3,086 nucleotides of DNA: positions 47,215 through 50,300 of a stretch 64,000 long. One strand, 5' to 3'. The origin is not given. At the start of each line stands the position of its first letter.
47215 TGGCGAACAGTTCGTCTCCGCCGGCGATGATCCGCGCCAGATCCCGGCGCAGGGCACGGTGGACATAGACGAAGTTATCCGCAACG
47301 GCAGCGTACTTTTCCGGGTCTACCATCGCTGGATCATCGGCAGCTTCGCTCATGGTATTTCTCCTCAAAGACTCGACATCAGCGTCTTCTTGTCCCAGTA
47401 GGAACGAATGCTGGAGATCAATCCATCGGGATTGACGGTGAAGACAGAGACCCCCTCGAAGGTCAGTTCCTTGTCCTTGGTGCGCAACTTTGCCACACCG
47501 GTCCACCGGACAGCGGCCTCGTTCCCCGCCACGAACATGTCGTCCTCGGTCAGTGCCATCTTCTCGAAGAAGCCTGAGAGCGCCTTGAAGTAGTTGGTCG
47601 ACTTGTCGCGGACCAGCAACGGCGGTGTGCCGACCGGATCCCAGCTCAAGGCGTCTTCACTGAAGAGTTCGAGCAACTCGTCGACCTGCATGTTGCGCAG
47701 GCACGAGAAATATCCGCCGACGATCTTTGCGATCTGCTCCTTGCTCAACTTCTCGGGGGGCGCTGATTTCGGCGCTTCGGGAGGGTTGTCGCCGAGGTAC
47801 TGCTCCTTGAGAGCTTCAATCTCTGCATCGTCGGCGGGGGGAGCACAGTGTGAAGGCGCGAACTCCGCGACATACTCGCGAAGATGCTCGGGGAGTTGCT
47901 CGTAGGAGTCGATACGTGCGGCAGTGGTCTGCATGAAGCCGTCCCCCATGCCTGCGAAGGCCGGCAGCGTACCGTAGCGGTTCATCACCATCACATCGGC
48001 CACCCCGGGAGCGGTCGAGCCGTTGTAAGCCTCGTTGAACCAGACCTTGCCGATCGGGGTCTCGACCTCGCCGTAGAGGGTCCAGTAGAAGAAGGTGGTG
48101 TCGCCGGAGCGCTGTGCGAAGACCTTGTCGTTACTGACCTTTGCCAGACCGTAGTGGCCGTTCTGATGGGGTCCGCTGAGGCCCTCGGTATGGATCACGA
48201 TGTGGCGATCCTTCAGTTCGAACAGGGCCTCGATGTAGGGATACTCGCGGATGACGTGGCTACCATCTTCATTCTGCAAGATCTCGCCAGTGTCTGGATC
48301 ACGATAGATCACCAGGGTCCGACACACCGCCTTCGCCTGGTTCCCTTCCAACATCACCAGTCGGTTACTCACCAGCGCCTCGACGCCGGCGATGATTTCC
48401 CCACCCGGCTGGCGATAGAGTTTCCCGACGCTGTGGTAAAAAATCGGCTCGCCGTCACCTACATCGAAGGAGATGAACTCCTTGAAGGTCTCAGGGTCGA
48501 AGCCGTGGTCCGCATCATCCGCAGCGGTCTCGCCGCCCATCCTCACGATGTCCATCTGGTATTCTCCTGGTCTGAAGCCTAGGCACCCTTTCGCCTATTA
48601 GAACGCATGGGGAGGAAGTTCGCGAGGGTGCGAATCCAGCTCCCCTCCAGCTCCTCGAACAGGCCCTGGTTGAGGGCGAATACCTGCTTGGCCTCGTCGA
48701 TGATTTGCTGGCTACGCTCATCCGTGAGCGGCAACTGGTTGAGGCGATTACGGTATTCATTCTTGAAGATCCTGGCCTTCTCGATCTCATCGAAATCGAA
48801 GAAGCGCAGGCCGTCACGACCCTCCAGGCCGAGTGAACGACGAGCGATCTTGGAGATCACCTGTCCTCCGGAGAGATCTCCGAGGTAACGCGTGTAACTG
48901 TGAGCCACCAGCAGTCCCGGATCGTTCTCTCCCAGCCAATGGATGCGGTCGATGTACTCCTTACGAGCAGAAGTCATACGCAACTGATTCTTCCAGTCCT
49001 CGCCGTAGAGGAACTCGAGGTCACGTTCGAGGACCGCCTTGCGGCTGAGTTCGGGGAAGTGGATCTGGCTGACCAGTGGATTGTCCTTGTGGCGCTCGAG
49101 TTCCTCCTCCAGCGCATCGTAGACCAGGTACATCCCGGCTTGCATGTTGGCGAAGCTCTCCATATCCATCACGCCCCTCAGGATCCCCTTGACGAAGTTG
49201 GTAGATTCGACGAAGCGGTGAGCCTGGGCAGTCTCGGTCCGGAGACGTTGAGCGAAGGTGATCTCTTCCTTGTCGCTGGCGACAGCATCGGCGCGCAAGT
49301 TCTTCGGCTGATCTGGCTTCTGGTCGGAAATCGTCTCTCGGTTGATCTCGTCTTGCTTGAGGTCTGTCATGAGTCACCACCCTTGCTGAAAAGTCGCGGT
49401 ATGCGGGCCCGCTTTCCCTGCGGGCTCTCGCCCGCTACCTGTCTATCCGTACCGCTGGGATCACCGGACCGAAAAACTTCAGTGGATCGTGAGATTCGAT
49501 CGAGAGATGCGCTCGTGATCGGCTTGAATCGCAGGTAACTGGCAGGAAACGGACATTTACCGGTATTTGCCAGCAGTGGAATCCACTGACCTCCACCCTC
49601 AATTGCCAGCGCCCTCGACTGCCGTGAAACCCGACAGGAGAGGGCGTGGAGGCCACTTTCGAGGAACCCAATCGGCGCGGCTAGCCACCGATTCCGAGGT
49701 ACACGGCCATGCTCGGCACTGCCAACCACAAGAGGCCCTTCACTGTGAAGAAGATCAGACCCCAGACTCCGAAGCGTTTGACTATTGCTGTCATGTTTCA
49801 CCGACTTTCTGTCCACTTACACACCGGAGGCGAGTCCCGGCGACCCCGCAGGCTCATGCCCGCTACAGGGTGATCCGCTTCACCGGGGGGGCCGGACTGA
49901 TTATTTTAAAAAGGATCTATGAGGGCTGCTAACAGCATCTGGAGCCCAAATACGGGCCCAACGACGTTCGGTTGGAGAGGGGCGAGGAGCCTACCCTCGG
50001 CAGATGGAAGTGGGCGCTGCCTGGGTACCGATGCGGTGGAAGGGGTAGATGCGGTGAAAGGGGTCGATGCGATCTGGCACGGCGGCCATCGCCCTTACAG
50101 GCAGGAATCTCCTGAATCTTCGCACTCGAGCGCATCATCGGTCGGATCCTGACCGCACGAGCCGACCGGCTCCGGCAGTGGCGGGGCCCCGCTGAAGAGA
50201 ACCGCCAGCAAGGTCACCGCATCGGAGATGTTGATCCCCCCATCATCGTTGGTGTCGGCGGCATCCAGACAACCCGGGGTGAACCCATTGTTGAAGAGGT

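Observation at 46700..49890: Heme oxygenase operon with an unusual DUF+NTF2-like partner, a hemerythrin, a leader micro-ORF and two copies of a conserved hairpin element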

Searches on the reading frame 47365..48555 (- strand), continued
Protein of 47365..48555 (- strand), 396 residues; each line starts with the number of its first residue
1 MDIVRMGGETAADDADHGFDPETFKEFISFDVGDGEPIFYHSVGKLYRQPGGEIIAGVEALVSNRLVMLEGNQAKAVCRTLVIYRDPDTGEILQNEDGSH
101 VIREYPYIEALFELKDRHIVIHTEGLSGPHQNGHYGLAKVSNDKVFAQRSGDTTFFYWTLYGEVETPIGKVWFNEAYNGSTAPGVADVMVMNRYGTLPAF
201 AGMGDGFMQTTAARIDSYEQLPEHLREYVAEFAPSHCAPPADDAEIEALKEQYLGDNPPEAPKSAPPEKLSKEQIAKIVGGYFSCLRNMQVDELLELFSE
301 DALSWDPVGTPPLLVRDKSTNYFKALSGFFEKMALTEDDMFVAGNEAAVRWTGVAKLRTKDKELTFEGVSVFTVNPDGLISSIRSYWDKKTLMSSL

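Call 65: find_encoding_contigs(protein=P0166, flank=4000, max_places=2)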
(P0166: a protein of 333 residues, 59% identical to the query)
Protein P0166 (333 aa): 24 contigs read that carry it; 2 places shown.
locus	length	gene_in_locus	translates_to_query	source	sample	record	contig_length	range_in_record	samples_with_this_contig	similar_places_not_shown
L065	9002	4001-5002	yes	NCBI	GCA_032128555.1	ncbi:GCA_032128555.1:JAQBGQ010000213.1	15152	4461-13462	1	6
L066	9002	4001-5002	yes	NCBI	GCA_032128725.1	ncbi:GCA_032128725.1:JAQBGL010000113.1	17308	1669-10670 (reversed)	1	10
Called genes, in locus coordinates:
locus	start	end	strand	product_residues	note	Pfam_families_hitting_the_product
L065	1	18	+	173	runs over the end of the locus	PF12680:SnoaL_2, PF14534:DUF4440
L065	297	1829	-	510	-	PF00171:Aldedh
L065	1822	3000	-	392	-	PF03435:Sacchrp_dh_NADP, PF16653:Sacchrp_dh_C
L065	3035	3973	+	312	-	PF08894:DUF1838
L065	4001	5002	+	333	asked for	PF08894:DUF1838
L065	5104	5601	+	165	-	PF00111:Fer2, PF01799:Fer2_2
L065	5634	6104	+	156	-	PF00034:Cytochrom_C (weak)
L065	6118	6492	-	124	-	PF01219:DAGK_prokar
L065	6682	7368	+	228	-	PF00072:Response_reg, PF00486:Trans_reg_C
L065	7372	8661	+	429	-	PF11808:PhoR, PF00512:HisKA, PF02518:HATPase_c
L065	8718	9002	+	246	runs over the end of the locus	PF01895:PhoU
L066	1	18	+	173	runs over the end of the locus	PF12680:SnoaL_2, PF14534:DUF4440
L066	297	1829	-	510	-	PF00171:Aldedh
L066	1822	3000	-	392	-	PF03435:Sacchrp_dh_NADP, PF16653:Sacchrp_dh_C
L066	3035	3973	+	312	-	PF08894:DUF1838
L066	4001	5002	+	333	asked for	PF08894:DUF1838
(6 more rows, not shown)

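Call 94: search_solved_structures(query=A8, max_evalue=10)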
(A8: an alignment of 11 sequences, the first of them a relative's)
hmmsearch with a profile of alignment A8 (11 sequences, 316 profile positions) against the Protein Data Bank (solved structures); distinct sequences matched with E-value up to 10: 3.
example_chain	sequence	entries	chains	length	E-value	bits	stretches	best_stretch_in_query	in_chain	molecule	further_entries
7w5z_J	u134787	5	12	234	0.048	15.9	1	219-278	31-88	Cytochrome c oxidase subunit TT10 | COXTT10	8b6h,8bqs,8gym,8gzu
2wl8_A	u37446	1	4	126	0.61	12.3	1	247-292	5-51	PEROXISOMAL BIOGENESIS FACTOR 19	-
5lnf_A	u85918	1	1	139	0.91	11.7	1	247-292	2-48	Peroxisomal biogenesis factor 19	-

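Call 102: search_protein_families(library=pfam, proteins=[L041:4392-6941:-], max_evalue=0.01)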
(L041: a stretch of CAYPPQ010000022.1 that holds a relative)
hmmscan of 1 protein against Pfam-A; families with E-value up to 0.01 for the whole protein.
L041:4392-6941:- (849 aa): 4 families
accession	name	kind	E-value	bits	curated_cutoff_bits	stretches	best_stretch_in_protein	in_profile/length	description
PF00027.35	cNMP_binding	-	1.5e-34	118.3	27.5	2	173-256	2-86/89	Cyclic nucleotide-binding domain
PF04324.20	Fer2_BFD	-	1.4e-07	32.2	26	1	399-445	1-47/50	BFD-like [2Fe-2S] binding domain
PF00970.30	FAD_binding_6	-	3.7e-07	30.9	21.1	1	454-550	2-97/99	Oxidoreductase FAD-binding domain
PF00175.26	NAD_binding_1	-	0.00025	22.1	22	1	565-657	4-106/109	Oxidoreductase NAD-binding domain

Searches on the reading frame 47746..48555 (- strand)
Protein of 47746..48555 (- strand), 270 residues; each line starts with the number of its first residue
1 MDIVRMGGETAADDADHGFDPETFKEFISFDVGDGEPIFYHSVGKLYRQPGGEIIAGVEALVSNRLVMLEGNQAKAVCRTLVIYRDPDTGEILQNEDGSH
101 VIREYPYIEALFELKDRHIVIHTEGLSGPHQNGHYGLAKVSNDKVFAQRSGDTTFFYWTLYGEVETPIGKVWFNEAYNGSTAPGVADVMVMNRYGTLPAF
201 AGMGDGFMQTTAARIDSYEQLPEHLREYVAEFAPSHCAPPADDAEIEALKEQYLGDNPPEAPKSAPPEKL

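Call 27: search_protein_representatives(alignment_id=A3)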
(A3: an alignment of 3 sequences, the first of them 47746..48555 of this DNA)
Query: 3 sequences, 257 profile positions. Proteins with E-value up to 0.001 (for the whole library): 112; up to 1e-10: 45; up to 1e-30: 5. The best 112 are listed.
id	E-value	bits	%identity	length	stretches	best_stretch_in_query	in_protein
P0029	5.1e-140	481.4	-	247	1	6-254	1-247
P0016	8.1e-126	434.9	-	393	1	1-257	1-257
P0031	1.3e-44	168.8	-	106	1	1-106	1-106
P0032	3.7e-33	131.2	-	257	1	24-243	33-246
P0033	6.0e-32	127.3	-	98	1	1-81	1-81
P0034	3.4e-26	108.4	-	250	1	15-249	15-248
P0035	4.1e-23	98.3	-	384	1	11-248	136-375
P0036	1.4e-22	96.6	-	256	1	15-249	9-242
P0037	3.9e-21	91.8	-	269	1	13-249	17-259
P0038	2.0e-20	89.5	-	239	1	19-246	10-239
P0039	6.1e-20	87.9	-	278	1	8-248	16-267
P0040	6.8e-20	87.8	-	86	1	1-53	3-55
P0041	1.4e-19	86.7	-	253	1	15-248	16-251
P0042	2.0e-19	86.2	-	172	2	18-103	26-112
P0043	3.3e-19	85.5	-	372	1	16-248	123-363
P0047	1.5e-17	80.1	-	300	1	17-248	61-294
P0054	1.9e-15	73.2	-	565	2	15-129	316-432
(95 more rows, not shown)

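Call 28: search_protein_families(library=pfam, proteins=[P0032, P0034, P0035, P0036, P0037, P0038, P0039, P0043, P0047, P0054], max_evalue=0.01)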
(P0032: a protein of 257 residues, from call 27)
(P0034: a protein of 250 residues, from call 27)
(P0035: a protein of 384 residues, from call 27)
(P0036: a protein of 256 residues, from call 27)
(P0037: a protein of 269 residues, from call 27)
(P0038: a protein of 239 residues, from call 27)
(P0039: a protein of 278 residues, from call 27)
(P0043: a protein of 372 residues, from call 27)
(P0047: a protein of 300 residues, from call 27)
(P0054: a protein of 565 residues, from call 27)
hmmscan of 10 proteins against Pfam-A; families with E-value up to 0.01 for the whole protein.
P0032 (257 aa): 0 families

P0034 (250 aa): 1 family
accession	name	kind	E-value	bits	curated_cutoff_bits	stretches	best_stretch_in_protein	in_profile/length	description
PF08894.16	DUF1838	-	5.1e-07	30.2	25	0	184-241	157-218/232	Protein of unknown function (DUF1838)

P0035 (384 aa): 1 family
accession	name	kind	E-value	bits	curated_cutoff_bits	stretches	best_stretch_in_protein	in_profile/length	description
PF08894.16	DUF1838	-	6.2e-09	36.4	25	1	169-371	9-220/232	Protein of unknown function (DUF1838)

P0036 (256 aa): 1 family
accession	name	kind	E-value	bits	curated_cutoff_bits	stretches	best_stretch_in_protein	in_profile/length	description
PF08894.16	DUF1838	-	1.5e-09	38.5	25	2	49-96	23-68/232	Protein of unknown function (DUF1838)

P0037 (269 aa): 1 family
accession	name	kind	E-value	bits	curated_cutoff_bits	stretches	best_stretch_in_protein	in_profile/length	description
PF08894.16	DUF1838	-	5.9e-08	33.2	25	1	170-252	127-218/232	Protein of unknown function (DUF1838)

P0038 (239 aa): 1 family
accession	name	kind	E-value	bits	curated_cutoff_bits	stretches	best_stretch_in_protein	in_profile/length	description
PF08894.16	DUF1838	-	8.2e-10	39.3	25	2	180-238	159-221/232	Protein of unknown function (DUF1838)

P0039 (278 aa): 1 family
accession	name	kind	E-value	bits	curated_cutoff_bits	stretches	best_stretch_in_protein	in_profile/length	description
PF08894.16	DUF1838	-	3.8e-11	43.6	25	1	61-262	22-219/232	Protein of unknown function (DUF1838)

P0043 (372 aa): 1 family
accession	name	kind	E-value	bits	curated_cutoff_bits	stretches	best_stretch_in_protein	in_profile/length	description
PF08894.16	DUF1838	-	2.1e-10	41.3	25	1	160-357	21-218/232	Protein of unknown function (DUF1838)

P0047 (300 aa): 1 family
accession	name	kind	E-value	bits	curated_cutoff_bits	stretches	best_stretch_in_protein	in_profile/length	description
PF08894.16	DUF1838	-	0.00077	19.8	25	0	87-141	9-64/232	Protein of unknown function (DUF1838)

P0054 (565 aa): 1 family
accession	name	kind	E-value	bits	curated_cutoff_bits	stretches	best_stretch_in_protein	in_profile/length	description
PF08894.16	DUF1838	-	2.1e-06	28.1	25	1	355-542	22-218/232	Protein of unknown function (DUF1838)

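Call 42: predict_structure(alignment_id=A4)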
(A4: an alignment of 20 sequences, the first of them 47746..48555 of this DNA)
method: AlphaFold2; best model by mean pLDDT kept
length: 270 residues; sequences in the alignment: 20
mean_pLDDT: 89.3   pTM: 0.87
mean pLDDT of the five models: 89.3, 89.1, 88.1, 86.9, 81.5
residues with pLDDT >= 90: 180; 70-90: 71; 50-70: 13; < 50: 6
segments of 3 or more residues with pLDDT < 50: none
pLDDT, mean of each block of 10 residues (from residue 1): 50 82 96 96 95 95 97 97 95 90 95 93 91 84 88 93 80 91 90 89 91 96 97 95 94 85 66
secondary structure, 60 per line:
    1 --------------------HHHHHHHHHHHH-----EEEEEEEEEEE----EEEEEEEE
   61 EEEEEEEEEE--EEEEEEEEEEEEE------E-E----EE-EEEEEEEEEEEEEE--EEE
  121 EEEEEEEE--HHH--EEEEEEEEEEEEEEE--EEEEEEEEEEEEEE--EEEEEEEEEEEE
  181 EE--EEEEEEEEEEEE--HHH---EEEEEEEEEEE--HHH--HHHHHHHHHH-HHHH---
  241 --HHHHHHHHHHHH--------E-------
elements in order: H21-32 E38-48 E53-70 E73-85 E102-115 E118-128 E136-150 E153-166 E169-182 E185-196 E205-215 H223-232 H234-237 H243-254

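Call 93: search_solved_structures(query=A3, max_evalue=10)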
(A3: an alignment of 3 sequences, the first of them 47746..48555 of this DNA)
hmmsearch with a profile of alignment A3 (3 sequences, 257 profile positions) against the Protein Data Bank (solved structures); distinct sequences matched with E-value up to 10: 3.
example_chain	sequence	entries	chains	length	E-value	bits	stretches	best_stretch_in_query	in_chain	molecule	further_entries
3lr4_A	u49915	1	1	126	0.54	12.7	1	73-115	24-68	Sensor protein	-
3te8_A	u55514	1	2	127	0.56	12.6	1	73-115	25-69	Sensor histidine kinase RisS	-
4gqm_A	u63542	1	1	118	1.6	11.1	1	54-127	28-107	CT009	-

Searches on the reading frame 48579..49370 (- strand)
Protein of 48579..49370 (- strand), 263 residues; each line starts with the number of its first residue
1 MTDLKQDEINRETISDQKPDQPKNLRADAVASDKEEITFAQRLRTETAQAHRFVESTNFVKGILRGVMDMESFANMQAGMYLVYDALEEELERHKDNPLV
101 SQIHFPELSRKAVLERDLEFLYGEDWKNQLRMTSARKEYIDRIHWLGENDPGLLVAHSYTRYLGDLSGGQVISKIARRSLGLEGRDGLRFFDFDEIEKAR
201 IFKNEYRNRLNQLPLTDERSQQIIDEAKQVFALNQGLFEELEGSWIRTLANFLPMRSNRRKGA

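Call 7: search_protein_families(library=pfam, proteins=[window:48579-49370:-], max_evalue=0.01)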
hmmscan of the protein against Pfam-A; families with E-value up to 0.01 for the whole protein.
window:48579-49370:- (263 aa): 1 family
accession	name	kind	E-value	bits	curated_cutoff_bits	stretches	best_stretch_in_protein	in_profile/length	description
PF01126.25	Heme_oxygenase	-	2.5e-73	246.7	23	1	38-240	2-204/204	Heme oxygenase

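Call 44: search_protein_families(library=ncbifam, proteins=[window:48579-49370:-], max_evalue=1)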
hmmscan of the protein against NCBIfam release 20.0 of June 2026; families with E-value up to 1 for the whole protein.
window:48579-49370:- (263 aa): 1 family
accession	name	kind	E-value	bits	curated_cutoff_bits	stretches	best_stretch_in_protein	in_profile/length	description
NF011301.0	PRK14713.1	equivalog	0.096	11.4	512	1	24-85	307-363/534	bifunctional hydroxymethylpyrimidine kinase/phosphomethylpyrimidine kinase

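Call 62: search_solved_structures(query=window:48579-49370:-, show_alignments=2, max_evalue=1e-10)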
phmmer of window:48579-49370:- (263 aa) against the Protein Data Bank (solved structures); distinct sequences matched with E-value up to 1e-10: 31.
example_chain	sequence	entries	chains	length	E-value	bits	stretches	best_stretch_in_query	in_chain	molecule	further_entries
1we1_A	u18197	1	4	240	1.2e-61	211.9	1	37-253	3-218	Heme oxygenase 1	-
2q32_A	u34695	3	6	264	3.2e-55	190.9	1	35-244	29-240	Heme oxygenase 2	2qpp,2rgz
5uc8_A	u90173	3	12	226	6.9e-55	189.8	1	40-242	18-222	Heme oxygenase 2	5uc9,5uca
4wmh_A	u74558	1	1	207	3.2e-54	187.6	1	41-241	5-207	Heme oxygenase 2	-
1n3u_A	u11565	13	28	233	1.4e-53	185.6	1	39-243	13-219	heme oxygenase 1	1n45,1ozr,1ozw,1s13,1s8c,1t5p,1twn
1ni6_A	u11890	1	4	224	1.7e-53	185.3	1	39-242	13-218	Heme oxygenase 1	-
6eha_A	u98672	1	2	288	2.1e-53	184.9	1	39-244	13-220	Heme oxygenase 1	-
5kzl_A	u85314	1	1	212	2.2e-53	184.9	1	37-241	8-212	Heme oxygenase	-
1xk2_A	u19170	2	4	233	6.9e-53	183.3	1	39-243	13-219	Heme oxygenase 1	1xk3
1xjz_A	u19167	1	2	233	9.5e-53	182.8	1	39-243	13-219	Heme oxygenase 1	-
5btq_A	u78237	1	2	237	1.7e-52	182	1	39-243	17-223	Heme oxygenase 1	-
1oyk_A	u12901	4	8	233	1.8e-52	181.9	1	39-243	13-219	Heme oxygenase 1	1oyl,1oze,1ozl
4wd4_A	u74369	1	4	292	2.5e-52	181.4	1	39-244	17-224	Heme oxygenase 1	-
4mec_A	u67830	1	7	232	3.8e-52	180.9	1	39-243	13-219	Heme oxygenase 1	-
3i9t_A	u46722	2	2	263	4.7e-52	180.6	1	39-243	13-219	Heme oxygenase 1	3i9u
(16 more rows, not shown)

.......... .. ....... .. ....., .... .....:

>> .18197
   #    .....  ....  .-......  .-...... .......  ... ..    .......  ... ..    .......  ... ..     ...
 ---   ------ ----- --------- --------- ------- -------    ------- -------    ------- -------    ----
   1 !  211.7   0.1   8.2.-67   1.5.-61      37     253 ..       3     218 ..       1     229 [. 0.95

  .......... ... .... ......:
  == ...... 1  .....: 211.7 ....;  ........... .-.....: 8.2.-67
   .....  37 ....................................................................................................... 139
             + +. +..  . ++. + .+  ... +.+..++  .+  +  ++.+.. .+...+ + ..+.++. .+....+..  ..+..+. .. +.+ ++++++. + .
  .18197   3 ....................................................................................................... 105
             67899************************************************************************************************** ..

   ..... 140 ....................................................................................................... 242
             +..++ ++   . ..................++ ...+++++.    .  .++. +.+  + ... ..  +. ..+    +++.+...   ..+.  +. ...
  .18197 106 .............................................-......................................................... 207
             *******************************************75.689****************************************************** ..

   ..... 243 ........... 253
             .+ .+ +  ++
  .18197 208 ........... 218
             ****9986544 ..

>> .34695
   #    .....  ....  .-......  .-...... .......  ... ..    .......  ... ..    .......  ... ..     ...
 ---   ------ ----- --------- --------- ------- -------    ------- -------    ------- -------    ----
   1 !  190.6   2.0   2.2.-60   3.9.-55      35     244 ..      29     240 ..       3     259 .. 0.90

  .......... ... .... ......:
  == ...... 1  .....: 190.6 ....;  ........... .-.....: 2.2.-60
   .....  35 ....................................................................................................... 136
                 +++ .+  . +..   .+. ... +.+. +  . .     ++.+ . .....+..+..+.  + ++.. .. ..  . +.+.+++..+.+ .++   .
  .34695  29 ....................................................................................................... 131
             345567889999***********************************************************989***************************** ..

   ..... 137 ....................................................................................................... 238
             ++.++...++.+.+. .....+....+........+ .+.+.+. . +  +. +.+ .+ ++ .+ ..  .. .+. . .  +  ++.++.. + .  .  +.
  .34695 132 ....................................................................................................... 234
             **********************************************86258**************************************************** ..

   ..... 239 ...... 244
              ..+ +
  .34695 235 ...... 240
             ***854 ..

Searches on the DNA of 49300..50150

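Call 69: search_rna_families(source=window, start=49300, end=50150, threshold=evalue, max_evalue=10)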
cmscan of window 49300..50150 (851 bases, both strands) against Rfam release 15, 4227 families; matches with E-value up to 10: 4.
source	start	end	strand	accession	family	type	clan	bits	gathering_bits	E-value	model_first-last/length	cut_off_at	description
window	49608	49648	+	RF03929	mir-6579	Gene; miRNA;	-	18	47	2.6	1-68/68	no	mir-6579 microRNA precursor family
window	49971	50033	+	RF01132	sR48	Gene; snRNA; snoRNA; CD-box;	-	17.7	40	2.4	1-59/59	no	Small nucleolar RNA sR48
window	49414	49461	-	RF02926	DUF2693-FD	Gene; sRNA;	-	13.9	44.5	8.7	1-49/49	no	DUF2693-FD RNA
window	49988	50096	+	RF01497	ALIL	Cis-reg;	-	10.5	50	5.3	1-117/117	no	ALIL pseudoknot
